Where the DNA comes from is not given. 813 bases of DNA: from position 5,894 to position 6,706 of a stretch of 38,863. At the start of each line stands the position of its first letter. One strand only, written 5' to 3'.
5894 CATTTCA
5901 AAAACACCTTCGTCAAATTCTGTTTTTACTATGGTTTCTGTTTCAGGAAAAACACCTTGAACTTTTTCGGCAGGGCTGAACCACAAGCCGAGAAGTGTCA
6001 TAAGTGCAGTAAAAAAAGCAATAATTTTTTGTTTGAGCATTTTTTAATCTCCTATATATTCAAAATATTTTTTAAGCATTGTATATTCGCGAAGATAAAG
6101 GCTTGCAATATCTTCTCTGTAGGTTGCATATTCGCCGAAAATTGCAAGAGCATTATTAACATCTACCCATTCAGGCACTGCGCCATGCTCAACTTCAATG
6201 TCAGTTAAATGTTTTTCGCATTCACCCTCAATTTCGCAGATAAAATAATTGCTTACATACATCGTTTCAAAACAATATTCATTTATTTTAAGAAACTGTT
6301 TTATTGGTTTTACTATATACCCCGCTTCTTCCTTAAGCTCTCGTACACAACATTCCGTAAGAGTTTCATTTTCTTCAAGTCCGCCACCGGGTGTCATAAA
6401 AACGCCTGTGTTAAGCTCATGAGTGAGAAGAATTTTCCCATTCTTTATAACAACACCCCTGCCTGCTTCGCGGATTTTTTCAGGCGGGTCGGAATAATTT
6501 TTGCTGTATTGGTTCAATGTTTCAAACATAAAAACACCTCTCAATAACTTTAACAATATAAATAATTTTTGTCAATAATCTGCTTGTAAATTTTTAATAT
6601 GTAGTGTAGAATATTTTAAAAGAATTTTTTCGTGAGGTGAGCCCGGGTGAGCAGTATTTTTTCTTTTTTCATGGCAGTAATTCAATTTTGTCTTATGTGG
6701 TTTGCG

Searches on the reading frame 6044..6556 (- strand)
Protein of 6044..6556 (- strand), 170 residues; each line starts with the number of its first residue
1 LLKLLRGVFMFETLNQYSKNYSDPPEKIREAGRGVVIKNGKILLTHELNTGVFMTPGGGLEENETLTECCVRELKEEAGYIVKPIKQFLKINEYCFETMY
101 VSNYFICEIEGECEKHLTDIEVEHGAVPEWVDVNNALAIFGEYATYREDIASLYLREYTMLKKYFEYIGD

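Call 109: search_protein_families(library=pfam, proteins=[window:6044-6556:-], max_evalue=0.001)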
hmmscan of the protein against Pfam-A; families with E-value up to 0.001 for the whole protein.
window:6044-6556:- (170 aa): 1 family
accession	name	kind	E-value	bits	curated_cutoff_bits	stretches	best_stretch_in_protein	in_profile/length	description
PF00293.34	NUDIX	-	1.6e-13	51.2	21.1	1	31-136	4-118/134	NUDIX domain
